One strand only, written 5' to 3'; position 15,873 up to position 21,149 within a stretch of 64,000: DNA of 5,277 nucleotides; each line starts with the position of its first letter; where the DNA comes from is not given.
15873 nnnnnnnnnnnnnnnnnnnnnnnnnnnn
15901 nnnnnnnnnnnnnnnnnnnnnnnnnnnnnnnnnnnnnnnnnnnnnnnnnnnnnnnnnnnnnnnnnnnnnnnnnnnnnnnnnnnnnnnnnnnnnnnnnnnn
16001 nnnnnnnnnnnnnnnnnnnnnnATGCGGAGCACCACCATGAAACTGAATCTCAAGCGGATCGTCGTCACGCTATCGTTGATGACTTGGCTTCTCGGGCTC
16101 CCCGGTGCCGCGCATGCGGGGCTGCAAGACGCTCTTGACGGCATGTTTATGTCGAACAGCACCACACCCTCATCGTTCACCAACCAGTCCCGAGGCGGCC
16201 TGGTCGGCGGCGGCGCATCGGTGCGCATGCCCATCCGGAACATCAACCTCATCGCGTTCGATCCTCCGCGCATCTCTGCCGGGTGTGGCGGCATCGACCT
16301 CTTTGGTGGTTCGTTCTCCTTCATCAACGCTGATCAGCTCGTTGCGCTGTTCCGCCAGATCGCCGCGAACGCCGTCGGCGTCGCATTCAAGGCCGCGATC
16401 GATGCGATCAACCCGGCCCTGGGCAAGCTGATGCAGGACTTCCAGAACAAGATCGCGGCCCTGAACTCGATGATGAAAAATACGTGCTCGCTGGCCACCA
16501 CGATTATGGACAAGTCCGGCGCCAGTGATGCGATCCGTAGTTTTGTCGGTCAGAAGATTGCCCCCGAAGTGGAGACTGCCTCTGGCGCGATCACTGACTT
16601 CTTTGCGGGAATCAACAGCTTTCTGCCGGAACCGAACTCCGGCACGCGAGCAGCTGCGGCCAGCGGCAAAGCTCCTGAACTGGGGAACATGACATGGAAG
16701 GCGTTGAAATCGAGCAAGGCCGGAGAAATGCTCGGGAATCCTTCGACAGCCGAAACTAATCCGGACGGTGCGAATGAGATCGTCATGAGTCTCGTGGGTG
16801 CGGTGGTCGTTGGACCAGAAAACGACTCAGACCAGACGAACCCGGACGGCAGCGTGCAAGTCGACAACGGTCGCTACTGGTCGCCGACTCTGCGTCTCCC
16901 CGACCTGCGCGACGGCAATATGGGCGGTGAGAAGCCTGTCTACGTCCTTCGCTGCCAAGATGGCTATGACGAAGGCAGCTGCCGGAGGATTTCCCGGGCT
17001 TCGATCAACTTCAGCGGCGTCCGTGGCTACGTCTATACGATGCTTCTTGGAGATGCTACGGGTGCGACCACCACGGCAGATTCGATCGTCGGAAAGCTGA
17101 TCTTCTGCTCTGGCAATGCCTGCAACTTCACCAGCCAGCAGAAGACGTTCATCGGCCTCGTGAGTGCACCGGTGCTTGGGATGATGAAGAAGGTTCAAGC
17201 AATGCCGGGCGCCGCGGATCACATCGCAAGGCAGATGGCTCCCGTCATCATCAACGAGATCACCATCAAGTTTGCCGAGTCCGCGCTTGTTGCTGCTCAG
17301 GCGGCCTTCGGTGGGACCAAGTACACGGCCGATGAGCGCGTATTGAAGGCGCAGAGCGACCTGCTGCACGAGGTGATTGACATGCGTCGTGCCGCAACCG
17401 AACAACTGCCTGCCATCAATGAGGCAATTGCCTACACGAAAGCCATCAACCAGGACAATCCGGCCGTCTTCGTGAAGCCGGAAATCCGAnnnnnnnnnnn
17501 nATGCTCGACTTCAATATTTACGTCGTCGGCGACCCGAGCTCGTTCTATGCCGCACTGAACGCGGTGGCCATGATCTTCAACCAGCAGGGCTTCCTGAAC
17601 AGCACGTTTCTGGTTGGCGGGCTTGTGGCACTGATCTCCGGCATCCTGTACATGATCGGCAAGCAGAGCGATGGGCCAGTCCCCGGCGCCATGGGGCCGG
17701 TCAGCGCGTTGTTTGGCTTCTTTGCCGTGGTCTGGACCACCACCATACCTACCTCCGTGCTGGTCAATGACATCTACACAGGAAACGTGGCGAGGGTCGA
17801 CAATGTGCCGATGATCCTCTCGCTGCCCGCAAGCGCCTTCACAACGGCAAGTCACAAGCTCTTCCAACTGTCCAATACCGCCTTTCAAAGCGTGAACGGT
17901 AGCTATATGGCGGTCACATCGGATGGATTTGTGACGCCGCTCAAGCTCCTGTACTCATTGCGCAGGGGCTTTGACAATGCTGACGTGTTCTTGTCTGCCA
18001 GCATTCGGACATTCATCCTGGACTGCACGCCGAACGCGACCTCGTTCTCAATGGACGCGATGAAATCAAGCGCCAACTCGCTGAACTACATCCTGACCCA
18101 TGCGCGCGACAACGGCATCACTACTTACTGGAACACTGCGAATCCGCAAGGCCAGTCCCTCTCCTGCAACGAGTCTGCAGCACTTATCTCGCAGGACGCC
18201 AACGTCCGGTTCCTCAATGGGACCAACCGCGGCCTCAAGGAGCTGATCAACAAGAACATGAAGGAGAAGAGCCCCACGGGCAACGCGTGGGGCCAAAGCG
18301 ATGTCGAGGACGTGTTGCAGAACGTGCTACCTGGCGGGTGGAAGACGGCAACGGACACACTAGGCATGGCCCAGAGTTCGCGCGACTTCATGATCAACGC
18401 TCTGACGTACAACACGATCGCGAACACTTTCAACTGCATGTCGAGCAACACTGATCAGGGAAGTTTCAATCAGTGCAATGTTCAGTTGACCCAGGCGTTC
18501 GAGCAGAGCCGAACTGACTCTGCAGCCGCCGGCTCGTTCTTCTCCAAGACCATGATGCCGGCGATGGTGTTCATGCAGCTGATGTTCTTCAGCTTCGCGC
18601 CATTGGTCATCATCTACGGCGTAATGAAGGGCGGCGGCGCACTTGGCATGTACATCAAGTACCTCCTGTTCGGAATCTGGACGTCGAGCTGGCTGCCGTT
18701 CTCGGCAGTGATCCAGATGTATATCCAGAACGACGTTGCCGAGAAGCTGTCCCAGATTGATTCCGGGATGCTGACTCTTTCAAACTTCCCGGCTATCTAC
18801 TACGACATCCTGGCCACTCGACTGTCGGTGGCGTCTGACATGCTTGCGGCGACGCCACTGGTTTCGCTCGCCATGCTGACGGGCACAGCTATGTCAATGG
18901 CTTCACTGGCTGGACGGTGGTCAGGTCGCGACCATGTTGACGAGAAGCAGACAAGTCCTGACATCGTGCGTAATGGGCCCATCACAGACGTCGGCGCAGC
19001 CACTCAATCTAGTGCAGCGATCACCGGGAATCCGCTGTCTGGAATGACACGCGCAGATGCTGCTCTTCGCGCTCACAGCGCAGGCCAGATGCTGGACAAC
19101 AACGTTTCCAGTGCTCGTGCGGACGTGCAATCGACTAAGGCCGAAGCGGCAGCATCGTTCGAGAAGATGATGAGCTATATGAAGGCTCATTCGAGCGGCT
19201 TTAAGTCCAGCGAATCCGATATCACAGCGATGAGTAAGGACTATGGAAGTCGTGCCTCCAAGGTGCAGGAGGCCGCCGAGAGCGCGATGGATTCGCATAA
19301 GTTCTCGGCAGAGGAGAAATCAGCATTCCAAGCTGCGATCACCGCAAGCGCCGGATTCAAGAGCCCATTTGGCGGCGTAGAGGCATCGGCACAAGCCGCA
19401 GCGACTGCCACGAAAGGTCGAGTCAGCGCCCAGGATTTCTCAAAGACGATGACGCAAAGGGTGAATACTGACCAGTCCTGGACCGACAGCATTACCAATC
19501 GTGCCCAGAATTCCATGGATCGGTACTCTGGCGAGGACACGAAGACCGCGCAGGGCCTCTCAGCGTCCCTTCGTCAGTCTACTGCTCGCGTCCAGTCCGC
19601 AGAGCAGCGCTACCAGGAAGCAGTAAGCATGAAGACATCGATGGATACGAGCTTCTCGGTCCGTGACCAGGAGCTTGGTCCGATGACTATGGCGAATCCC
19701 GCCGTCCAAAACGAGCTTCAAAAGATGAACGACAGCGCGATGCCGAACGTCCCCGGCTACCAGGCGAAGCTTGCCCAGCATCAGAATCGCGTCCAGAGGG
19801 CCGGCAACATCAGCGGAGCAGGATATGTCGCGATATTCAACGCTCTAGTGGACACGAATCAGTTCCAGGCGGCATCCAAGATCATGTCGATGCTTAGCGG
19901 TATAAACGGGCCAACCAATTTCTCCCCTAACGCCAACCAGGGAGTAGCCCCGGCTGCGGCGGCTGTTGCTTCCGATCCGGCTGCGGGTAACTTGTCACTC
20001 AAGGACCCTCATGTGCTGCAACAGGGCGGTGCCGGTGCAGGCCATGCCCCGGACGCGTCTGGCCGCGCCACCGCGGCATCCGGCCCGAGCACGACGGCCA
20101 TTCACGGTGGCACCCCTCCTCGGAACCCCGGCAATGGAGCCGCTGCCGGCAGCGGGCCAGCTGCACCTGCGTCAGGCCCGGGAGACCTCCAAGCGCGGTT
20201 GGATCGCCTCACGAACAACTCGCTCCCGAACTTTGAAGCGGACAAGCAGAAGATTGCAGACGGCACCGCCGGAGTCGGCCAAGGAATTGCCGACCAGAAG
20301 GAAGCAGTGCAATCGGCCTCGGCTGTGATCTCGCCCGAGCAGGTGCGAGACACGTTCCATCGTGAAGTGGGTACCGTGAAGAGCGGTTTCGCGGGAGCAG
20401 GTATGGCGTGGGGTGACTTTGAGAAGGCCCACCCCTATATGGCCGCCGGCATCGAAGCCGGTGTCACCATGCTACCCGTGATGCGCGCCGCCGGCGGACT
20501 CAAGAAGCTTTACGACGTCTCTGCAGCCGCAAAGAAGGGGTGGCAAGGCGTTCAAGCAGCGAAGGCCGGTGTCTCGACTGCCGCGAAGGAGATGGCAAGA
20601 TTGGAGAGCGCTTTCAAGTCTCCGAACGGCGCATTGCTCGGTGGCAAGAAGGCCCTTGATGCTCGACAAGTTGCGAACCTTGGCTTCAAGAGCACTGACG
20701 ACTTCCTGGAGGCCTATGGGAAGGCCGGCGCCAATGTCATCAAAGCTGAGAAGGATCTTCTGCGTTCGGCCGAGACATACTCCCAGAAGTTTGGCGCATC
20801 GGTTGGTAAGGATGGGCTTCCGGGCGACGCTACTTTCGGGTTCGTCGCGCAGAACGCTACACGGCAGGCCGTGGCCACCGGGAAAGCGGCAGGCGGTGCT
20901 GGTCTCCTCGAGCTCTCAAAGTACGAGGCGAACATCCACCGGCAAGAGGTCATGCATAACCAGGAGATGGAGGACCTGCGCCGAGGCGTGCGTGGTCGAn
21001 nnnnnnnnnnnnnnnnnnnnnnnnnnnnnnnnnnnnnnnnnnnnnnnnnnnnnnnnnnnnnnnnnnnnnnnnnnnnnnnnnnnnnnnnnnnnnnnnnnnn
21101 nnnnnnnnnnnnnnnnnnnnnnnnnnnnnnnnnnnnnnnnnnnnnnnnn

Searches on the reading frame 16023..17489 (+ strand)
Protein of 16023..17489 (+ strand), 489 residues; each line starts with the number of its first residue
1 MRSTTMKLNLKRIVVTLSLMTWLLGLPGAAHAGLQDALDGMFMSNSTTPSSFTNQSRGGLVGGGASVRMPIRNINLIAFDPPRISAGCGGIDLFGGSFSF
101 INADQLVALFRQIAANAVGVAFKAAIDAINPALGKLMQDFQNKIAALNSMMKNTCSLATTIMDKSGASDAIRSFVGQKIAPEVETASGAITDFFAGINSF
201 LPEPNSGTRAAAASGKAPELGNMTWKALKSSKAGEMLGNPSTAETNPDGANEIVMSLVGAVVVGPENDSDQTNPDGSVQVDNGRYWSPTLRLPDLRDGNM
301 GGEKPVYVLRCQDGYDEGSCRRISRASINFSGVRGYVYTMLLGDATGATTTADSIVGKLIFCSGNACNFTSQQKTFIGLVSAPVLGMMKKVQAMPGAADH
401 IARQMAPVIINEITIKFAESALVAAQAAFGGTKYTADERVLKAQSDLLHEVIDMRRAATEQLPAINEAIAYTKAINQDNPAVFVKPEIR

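Call 5: search_protein_families(library=ncbifam, proteins=[window:16023-17489:+], max_evalue=0.01)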
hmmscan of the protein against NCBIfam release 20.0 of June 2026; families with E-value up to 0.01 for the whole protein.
window:16023-17489:+ (489 aa): 1 family
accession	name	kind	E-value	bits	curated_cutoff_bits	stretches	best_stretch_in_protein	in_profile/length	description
NF010279.0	PRK13723.1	equivalog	2.7e-34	118.5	625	1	12-268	4-256/457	conjugal transfer pilus assembly protein TraH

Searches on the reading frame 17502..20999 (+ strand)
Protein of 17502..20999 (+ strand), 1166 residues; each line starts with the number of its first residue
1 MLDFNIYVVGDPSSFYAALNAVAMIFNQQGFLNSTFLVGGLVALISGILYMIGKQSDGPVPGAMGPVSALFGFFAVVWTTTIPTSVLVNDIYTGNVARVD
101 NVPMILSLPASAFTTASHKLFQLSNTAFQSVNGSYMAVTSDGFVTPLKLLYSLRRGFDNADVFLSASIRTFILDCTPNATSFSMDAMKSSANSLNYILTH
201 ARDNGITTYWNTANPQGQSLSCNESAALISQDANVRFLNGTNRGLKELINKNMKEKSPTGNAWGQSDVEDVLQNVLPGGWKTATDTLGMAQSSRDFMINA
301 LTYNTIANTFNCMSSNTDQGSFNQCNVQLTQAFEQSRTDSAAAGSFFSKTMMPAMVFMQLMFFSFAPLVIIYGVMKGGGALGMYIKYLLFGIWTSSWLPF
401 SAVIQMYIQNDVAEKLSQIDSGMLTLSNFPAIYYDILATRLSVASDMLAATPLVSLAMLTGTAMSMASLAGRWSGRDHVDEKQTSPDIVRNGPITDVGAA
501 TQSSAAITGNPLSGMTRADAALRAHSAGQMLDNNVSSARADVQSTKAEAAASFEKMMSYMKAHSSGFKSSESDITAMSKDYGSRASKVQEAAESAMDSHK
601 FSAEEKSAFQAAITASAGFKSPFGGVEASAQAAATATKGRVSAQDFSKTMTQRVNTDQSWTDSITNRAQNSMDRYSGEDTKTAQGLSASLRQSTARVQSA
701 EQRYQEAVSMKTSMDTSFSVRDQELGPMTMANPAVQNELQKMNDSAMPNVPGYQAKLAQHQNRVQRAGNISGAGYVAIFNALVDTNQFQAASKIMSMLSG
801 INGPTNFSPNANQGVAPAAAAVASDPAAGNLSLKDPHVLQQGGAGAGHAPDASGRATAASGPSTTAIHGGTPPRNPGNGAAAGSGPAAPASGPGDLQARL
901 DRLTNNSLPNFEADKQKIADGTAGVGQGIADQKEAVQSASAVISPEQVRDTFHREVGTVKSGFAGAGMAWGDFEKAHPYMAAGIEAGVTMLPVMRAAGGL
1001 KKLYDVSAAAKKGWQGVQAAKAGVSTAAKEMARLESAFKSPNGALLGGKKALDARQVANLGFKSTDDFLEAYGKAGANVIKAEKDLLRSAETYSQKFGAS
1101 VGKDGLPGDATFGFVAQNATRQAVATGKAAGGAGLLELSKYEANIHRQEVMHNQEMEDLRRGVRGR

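Call 5: search_protein_families(library=ncbifam, proteins=[window:17502-20999:+], max_evalue=0.01)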
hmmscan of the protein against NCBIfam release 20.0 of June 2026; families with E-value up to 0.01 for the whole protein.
window:17502-20999:+ (1166 aa): 1 family
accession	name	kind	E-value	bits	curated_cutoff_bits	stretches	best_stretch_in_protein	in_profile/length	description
NF010295.2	PRK13735.1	equivalog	2.5e-07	29.3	600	2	6-129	2-120/922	conjugal transfer mating-pair stabilization protein TraG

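Call 39: search_protein_families(library=pfam, proteins=[window:17502-20999:+], max_evalue=0.01)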
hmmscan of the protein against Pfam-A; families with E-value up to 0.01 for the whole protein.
window:17502-20999:+ (1166 aa): 1 family
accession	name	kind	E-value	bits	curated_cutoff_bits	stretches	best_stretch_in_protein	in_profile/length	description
PF07916.16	TraG_N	-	5.2e-59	200.9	36.1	1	6-480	2-461/462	TraG-like protein, N-terminal region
